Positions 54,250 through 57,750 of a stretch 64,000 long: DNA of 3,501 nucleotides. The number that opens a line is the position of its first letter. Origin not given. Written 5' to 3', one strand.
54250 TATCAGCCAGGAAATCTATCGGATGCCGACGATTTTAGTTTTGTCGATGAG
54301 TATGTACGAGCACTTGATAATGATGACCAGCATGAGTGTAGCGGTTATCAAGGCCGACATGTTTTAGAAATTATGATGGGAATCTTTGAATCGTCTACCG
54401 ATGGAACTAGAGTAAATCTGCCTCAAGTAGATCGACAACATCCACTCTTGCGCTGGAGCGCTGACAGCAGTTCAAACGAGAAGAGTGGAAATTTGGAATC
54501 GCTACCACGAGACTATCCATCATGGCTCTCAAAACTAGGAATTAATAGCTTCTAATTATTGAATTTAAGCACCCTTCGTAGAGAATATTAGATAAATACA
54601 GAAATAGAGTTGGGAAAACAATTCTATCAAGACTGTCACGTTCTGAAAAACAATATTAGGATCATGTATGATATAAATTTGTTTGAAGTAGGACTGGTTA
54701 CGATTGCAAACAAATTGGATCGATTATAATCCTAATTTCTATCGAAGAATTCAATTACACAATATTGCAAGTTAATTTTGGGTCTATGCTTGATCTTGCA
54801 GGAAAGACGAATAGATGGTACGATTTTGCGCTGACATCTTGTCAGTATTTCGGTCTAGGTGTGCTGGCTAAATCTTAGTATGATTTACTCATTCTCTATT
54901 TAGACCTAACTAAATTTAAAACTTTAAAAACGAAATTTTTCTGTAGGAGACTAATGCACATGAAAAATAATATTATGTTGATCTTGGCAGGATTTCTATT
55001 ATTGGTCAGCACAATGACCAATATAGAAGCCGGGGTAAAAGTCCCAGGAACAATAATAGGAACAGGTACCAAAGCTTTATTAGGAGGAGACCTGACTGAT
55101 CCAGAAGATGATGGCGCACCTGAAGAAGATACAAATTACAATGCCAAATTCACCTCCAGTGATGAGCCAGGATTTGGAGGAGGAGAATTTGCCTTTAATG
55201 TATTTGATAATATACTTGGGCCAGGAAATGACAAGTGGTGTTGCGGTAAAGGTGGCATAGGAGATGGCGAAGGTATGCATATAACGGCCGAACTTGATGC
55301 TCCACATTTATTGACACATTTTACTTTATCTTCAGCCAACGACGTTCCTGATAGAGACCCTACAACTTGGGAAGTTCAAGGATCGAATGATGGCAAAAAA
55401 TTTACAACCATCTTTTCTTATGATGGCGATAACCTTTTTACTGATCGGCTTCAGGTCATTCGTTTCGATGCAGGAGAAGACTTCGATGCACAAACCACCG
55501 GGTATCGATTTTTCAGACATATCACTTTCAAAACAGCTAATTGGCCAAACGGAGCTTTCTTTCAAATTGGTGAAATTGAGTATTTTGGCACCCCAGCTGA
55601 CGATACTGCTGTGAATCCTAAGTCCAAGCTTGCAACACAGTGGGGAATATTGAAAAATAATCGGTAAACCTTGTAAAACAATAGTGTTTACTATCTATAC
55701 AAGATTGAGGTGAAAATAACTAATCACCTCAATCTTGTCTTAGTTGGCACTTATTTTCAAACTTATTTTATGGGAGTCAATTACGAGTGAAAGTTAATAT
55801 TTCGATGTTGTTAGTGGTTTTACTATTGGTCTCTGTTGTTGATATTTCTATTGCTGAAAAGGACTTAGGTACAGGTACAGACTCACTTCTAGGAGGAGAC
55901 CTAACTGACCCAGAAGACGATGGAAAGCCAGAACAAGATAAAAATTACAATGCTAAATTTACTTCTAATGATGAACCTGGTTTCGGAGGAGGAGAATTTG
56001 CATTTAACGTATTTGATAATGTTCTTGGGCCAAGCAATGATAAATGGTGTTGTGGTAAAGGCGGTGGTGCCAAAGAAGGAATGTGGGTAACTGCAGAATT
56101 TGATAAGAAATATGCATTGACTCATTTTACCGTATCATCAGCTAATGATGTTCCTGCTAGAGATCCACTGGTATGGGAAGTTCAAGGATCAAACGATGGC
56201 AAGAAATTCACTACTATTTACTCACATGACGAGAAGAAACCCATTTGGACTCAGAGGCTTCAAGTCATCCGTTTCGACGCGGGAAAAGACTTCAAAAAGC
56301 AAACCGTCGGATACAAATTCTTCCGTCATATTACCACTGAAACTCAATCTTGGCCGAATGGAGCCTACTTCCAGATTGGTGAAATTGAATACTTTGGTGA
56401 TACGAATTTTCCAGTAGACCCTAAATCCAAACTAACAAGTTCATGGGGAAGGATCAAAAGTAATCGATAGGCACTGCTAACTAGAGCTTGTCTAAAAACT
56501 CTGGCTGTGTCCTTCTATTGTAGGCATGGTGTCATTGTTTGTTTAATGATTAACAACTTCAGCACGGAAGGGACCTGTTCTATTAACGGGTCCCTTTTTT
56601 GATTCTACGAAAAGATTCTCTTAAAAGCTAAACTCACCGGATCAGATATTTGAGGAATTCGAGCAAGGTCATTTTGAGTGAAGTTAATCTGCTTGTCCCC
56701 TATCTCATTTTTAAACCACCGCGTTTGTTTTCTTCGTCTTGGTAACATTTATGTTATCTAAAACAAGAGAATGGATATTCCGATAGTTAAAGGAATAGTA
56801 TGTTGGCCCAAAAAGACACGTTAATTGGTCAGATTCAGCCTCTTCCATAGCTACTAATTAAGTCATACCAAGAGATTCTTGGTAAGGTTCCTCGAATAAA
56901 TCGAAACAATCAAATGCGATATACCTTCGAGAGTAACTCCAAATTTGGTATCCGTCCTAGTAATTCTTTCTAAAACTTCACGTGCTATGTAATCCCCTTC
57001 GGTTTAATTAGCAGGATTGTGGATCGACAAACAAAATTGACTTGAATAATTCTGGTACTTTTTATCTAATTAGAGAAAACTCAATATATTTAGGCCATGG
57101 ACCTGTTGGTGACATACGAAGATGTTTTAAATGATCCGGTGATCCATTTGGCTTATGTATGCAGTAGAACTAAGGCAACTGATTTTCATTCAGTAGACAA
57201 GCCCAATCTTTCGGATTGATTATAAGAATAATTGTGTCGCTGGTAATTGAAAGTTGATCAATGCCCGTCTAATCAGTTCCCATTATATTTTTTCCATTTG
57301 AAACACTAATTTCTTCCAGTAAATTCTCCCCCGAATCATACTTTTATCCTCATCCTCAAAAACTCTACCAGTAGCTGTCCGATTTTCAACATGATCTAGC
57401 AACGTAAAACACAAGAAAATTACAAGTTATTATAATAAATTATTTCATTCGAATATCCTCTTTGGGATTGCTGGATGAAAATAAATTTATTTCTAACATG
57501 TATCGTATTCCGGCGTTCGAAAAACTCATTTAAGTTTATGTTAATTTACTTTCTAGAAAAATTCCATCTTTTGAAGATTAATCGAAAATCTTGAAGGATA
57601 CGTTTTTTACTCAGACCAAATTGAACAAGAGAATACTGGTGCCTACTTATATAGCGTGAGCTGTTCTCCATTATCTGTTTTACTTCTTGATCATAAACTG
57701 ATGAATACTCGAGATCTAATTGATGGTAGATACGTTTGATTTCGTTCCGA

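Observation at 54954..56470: Tandem duplicated secreted discoidin-domain proteins separated by a perfect 14-bp hairpin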

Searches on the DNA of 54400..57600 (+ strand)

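Call 52: search_rna_families(source=window, start=54400, end=57600, threshold=evalue, max_evalue=1)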
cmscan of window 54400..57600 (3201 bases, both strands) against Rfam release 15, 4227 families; matches with E-value up to 1: 0.
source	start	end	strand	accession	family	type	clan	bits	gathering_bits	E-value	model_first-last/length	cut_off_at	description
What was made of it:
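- Tried and rejected: Nothing was found in 54400-57600 (call 52).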

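Call 87: search_rna_families(source=L008, start=10650, end=10850, threshold=evalue, max_evalue=1)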
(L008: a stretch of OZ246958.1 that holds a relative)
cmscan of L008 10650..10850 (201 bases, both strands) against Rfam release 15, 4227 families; matches with E-value up to 1: 2.
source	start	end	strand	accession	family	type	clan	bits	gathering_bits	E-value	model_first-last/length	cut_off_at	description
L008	10672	10719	-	RF02067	STnc310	Gene; sRNA;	-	19.8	40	0.13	1-61/61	no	Salmonella enterica sRNA STnc310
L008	10710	10757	+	RF04347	Plastid-ccsA-ndhD-2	Cis-reg;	-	17.4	51.5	0.5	1-53/53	no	Plastid-ccsA-ndhD-2 3UTR RNA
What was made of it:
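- Tried and rejected: For the conserved 3' element of relatives, only sub-threshold noise appeared (call 87).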
